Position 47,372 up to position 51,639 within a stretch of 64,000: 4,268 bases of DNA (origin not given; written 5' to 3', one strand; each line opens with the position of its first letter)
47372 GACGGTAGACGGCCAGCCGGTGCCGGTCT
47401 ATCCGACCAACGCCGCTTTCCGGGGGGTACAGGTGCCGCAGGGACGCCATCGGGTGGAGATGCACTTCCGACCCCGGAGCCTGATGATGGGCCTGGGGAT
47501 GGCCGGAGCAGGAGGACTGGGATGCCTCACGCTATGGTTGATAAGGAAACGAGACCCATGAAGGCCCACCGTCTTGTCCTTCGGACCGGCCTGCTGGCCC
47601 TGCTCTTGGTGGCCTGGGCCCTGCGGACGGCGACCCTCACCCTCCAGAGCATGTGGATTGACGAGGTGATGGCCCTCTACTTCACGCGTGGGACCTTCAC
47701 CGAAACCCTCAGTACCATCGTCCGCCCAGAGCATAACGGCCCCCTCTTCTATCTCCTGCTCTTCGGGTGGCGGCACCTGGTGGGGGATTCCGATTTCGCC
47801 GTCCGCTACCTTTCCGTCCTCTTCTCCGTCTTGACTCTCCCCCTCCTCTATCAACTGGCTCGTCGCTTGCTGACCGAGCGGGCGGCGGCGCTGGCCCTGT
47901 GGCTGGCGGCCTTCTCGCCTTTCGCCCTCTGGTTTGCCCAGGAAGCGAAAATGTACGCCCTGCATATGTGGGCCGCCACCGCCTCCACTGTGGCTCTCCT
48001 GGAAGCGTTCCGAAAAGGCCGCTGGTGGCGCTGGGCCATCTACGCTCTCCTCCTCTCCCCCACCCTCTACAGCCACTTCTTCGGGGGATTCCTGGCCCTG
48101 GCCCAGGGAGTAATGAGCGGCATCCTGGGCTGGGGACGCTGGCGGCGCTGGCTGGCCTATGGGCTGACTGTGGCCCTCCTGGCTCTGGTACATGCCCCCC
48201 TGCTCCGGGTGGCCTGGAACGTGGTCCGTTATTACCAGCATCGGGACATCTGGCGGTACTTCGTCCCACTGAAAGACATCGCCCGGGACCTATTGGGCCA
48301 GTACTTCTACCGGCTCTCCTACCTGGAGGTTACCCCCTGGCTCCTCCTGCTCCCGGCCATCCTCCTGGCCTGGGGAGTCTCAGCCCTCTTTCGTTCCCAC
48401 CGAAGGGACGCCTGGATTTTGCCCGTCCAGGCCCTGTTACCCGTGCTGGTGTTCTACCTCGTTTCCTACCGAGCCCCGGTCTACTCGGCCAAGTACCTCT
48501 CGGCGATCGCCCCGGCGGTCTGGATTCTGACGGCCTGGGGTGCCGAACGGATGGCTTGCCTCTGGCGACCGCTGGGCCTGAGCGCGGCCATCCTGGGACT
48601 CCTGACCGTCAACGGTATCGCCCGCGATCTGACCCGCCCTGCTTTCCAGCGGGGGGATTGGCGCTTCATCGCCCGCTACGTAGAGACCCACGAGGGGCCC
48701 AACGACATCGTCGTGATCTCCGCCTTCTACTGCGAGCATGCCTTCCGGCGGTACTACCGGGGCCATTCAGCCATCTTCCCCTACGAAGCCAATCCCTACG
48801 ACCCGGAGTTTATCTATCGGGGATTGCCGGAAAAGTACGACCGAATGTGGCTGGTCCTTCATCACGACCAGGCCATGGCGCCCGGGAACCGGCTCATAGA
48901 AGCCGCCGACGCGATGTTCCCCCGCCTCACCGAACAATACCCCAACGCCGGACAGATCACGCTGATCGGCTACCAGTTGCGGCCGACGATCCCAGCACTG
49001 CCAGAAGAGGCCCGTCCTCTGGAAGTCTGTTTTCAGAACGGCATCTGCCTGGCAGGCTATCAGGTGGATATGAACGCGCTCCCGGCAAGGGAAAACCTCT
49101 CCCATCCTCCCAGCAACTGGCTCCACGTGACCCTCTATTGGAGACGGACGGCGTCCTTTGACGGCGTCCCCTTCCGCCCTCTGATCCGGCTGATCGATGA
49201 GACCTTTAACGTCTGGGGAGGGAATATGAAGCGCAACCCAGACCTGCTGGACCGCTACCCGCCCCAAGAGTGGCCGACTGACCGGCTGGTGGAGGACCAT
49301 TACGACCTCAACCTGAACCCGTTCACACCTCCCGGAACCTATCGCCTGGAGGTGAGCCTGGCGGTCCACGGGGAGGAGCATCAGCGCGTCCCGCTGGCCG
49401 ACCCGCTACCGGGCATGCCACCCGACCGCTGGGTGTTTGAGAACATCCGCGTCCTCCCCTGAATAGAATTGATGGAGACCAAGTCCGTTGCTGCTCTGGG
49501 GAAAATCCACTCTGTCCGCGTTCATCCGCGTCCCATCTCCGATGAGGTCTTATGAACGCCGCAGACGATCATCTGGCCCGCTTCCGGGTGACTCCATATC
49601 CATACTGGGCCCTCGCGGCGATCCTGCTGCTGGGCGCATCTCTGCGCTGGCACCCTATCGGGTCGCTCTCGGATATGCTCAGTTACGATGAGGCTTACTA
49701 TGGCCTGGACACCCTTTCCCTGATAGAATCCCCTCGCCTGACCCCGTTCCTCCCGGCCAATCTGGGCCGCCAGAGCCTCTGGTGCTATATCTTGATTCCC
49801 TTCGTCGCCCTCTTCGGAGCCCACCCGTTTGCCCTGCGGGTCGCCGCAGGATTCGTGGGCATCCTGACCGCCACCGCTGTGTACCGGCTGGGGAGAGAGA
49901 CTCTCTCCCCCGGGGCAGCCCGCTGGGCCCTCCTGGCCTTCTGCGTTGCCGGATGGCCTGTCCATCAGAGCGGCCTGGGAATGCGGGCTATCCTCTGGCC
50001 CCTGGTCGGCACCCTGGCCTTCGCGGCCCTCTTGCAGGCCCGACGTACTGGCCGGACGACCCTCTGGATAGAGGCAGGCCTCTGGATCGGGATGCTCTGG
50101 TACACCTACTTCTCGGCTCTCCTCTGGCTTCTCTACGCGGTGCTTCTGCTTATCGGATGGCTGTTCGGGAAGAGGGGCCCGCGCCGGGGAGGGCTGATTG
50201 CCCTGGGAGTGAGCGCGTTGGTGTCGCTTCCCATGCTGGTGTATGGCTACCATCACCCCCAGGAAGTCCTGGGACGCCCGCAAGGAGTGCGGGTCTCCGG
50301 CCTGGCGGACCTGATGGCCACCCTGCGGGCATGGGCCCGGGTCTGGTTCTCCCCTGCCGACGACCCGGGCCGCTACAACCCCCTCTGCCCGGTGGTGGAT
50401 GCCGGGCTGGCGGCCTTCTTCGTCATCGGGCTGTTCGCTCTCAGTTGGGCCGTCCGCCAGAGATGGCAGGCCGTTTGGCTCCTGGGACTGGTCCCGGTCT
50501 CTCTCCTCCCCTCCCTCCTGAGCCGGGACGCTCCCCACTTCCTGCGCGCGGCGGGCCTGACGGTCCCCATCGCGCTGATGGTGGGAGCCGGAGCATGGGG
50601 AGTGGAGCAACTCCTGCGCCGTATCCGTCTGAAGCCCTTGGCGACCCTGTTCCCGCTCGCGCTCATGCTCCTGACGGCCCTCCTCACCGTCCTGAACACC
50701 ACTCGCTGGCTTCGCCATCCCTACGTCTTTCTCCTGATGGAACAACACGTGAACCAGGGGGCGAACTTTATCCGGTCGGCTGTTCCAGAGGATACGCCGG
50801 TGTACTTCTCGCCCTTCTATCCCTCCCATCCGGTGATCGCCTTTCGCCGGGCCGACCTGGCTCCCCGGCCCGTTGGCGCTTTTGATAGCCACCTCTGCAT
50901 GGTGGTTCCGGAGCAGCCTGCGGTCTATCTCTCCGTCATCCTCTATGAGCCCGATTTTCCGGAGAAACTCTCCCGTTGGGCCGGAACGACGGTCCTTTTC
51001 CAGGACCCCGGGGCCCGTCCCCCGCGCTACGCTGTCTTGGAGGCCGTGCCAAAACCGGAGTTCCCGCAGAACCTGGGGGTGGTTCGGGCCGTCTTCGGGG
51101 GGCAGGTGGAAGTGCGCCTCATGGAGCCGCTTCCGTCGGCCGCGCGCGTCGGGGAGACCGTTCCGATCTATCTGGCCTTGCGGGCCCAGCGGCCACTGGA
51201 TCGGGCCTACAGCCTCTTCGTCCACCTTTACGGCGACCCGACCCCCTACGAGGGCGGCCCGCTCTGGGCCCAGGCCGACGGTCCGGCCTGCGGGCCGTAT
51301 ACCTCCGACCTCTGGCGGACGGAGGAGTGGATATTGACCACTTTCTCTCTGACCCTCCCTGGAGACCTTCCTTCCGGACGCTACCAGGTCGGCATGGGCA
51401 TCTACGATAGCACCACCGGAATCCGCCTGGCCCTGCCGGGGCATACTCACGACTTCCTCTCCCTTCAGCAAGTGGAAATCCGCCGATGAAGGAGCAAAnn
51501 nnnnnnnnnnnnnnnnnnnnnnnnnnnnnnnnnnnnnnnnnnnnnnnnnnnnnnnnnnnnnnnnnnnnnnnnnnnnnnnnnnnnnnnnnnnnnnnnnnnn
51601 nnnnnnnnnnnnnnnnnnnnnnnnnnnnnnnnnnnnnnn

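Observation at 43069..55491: A 12.4-kb co-directional array of six GT-C glycosyltransferase genes, five sharing a novel C-terminal beta module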

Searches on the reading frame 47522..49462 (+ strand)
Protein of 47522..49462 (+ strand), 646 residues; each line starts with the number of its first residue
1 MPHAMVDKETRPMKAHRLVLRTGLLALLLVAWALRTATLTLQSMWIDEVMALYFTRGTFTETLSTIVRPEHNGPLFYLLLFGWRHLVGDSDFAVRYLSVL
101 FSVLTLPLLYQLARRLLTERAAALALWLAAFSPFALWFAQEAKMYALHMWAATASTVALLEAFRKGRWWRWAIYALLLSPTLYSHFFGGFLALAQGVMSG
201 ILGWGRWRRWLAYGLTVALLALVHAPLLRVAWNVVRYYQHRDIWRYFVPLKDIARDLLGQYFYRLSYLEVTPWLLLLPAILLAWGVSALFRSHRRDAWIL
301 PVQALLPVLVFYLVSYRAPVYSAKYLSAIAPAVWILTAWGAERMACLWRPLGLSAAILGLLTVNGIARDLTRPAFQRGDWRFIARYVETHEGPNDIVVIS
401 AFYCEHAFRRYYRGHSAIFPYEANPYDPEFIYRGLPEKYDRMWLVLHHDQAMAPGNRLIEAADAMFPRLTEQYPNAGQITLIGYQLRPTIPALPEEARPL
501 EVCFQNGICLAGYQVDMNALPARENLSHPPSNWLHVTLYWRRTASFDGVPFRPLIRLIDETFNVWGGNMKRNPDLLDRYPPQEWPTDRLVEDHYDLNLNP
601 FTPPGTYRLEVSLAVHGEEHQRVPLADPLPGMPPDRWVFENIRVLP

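Call 3: search_protein_families(library=pfam, proteins=[window:47522-49462:+], max_evalue=0.01)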
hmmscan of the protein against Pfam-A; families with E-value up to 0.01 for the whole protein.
window:47522-49462:+ (646 aa): 1 family
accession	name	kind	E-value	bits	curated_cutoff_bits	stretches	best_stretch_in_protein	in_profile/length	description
PF13231.12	PMT_2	-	2.6e-11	44.4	26.1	1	73-223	3-150/160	Dolichyl-phosphate-mannose-protein mannosyltransferase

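Call 8: search_protein_families(library=ncbifam, proteins=[window:47522-49462:+], max_evalue=1)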
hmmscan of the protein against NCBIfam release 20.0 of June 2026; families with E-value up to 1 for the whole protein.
window:47522-49462:+ (646 aa): 3 families
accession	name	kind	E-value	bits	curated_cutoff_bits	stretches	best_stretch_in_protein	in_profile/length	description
NF052499.1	MnslTaseMT1671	equivalog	6.2e-10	38.1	900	1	25-346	30-352/523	mannosyltransferase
TIGR03663.1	TIGR03663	subfamily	1.4e-08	34.3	126.25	1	24-174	4-148/435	flippase activity-associated protein Agl23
NF009784.2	PRK13279.1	equivalog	3e-06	26.2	567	1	85-338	74-330/539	lipid IV(A) 4-amino-4-deoxy-L-arabinosyltransferase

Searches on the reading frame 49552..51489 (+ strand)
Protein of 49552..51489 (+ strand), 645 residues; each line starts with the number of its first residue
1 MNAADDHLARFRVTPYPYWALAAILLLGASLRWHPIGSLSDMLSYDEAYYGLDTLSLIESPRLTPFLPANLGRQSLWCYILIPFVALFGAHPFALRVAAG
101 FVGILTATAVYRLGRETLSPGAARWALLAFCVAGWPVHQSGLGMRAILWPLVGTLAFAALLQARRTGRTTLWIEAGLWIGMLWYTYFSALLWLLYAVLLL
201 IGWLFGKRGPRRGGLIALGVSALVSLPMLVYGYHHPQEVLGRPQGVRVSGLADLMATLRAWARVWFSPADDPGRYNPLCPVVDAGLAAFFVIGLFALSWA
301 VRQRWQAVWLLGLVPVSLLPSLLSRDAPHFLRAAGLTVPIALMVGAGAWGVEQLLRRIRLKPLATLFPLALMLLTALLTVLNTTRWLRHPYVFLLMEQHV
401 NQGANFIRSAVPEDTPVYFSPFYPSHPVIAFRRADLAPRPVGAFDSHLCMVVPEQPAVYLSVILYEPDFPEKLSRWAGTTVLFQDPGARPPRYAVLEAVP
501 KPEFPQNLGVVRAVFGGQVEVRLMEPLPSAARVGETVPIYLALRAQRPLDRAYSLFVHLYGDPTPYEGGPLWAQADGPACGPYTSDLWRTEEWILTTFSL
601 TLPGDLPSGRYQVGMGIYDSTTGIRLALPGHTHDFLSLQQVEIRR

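Call 3: search_protein_families(library=pfam, proteins=[window:49552-51489:+], max_evalue=0.01)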
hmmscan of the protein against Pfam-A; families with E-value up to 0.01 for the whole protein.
window:49552-51489:+ (645 aa): 0 families

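Call 8: search_protein_families(library=ncbifam, proteins=[window:49552-51489:+], max_evalue=1)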
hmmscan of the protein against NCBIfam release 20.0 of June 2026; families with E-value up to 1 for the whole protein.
window:49552-51489:+ (645 aa): 1 family
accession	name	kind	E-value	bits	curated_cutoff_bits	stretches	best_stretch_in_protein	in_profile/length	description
NF003304.0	PRK04307.1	equivalog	0.094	12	212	1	223-301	102-180/221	protein-disulfide oxidoreductase DsbI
